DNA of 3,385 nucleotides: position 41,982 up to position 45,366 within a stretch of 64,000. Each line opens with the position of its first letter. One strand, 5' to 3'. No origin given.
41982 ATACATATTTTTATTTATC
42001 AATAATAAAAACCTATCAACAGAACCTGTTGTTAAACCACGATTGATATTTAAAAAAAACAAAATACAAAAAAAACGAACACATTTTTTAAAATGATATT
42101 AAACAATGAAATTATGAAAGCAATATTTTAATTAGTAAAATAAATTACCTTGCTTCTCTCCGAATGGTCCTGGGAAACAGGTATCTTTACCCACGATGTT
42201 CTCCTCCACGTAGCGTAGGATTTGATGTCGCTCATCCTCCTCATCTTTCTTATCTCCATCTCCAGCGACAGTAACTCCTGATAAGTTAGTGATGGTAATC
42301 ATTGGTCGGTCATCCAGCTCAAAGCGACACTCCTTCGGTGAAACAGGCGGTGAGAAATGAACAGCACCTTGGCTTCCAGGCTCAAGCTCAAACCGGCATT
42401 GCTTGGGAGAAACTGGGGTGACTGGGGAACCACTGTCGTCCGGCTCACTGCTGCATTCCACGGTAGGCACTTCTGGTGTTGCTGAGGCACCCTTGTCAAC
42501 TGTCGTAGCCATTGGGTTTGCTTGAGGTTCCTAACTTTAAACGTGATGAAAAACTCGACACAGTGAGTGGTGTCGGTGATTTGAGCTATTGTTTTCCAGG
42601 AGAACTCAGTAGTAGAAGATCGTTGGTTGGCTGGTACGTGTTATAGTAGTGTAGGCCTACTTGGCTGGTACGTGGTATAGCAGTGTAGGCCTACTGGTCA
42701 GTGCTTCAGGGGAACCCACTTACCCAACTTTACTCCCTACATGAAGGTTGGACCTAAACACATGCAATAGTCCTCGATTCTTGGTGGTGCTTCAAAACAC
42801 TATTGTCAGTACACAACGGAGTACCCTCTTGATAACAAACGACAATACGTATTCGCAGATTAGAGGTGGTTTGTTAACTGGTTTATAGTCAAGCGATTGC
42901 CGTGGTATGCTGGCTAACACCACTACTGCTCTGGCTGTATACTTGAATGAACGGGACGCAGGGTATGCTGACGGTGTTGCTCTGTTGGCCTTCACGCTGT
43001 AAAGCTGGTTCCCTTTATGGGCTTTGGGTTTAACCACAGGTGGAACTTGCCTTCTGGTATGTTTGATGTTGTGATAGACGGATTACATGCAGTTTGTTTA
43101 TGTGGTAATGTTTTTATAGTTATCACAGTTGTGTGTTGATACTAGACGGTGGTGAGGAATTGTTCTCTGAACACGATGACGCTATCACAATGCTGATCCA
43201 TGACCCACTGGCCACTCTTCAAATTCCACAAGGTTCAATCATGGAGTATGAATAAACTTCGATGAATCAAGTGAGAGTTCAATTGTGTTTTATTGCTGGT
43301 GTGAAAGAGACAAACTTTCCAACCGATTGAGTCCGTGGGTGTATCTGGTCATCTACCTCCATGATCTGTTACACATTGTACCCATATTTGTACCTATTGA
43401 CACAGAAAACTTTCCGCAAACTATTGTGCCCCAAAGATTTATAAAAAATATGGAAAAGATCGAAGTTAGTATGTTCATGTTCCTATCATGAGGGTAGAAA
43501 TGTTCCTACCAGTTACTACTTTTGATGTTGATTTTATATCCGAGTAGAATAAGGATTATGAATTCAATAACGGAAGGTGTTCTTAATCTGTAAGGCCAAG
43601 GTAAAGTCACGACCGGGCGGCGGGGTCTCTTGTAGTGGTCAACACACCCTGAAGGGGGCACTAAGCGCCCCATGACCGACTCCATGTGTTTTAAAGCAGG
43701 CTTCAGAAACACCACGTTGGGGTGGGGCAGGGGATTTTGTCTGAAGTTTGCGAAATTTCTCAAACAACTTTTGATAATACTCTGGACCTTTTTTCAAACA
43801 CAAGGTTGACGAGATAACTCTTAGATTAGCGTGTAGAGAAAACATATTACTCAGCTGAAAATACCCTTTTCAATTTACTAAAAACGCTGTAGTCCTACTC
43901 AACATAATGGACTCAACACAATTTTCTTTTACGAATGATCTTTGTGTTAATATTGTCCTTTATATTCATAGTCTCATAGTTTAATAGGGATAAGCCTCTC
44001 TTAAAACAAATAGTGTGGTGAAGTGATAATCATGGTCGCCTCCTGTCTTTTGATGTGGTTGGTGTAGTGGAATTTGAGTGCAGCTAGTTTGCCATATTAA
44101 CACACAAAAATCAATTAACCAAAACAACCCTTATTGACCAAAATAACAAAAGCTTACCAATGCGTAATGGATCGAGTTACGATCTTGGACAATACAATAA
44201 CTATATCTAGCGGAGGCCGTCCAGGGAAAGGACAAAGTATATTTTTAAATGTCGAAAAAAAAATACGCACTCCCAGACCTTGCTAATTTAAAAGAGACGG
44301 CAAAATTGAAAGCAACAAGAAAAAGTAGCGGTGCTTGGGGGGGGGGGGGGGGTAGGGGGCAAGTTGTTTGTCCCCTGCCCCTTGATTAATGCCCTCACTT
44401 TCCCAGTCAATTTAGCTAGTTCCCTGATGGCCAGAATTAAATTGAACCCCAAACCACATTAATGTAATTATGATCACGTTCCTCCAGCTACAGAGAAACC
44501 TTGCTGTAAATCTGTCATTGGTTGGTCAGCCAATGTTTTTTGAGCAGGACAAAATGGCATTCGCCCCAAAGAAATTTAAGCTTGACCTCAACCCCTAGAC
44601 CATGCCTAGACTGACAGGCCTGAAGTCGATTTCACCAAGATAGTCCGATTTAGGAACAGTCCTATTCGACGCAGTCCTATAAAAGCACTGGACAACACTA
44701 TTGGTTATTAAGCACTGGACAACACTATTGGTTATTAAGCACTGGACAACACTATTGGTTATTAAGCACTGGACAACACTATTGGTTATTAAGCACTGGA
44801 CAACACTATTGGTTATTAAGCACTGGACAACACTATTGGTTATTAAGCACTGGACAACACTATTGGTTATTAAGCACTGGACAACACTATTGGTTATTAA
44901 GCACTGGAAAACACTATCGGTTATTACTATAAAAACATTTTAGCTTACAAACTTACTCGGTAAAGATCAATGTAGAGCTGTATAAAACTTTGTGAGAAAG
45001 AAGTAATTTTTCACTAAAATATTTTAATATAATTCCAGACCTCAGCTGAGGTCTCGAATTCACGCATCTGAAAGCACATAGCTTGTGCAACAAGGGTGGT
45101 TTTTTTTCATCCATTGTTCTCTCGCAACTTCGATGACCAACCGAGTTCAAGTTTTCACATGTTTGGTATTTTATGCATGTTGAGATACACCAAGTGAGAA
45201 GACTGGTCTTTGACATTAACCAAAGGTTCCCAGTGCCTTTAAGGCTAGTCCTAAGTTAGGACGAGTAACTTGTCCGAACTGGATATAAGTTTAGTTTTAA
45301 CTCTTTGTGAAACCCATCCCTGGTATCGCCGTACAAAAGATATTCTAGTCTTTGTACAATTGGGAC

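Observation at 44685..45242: Satellite birth from a transposon terminus: the MITE-A 5' TIR amplified into a 9-unit 27-bp tandem array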

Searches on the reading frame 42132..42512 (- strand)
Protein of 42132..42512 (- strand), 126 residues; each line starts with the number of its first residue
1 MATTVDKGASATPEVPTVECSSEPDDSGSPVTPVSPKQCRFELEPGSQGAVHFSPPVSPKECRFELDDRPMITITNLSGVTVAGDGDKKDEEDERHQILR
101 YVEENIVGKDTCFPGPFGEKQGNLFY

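Call 7: find_homologous_proteins(query=window:42150-42512:-)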
Query seq(121 aa) (121 aa): 1 proteins with E <= 0.001 among 3 candidates.
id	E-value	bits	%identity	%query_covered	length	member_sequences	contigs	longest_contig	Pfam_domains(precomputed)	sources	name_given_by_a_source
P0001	1.5e-24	105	49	100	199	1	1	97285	-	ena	-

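Call 8: find_encoding_contigs(protein=P0001, flank=10000, max_places=4)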
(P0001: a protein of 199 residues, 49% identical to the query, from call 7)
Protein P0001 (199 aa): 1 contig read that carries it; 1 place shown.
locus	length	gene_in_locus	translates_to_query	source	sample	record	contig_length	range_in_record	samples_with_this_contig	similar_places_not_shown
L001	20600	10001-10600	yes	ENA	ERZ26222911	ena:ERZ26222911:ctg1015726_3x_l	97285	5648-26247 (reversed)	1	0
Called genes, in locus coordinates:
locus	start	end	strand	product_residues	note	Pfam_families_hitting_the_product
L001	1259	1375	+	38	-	-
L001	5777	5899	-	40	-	-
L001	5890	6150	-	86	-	-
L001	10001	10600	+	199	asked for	-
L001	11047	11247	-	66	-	-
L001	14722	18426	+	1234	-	-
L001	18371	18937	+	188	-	PF05380:Pao_retrotransp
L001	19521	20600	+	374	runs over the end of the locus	PF17921:Integrase_H2C2, PF00665:rve, PF18701:DUF5641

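Call 41: search_protein_representatives(protein=window:42150-42512:-)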
Query: 121 residues. Proteins with E-value up to 0.001 (for the whole library): 3; up to 1e-10: 0; up to 1e-30: 0. The best 3 are listed.
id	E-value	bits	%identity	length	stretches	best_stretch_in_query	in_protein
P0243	2.7e-05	40.7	25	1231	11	60-95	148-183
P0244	4.0e-05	40.2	61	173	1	83-121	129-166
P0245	1.2e-04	38.6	29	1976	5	57-115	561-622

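Call 43: find_encoding_contigs(protein=window:42132-42512:-, flank=10000, max_places=10)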
Protein window:42132-42512:- (126 aa): no gene with exactly this product is on record in the collection.

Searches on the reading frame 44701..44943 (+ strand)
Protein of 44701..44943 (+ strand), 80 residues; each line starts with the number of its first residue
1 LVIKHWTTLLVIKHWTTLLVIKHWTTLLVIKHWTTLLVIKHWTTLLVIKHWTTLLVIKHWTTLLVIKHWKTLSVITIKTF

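Call 21: find_encoding_contigs(protein=window:44701-44943:+, flank=10000, max_places=10)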
Protein window:44701-44943:+ (80 aa): no gene with exactly this product is on record in the collection.

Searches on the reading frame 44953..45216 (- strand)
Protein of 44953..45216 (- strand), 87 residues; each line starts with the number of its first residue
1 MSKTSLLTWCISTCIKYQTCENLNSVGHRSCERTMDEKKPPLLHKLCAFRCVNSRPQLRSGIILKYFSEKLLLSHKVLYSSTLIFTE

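Call 20: find_encoding_contigs(protein=window:44953-45216:-, flank=10000, max_places=10)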
Protein window:44953-45216:- (87 aa): no gene with exactly this product is on record in the collection.
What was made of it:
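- Tried and rejected: The 87-aa, 80-aa and 126-aa ORFs are not on record (calls 20, 21, 43).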
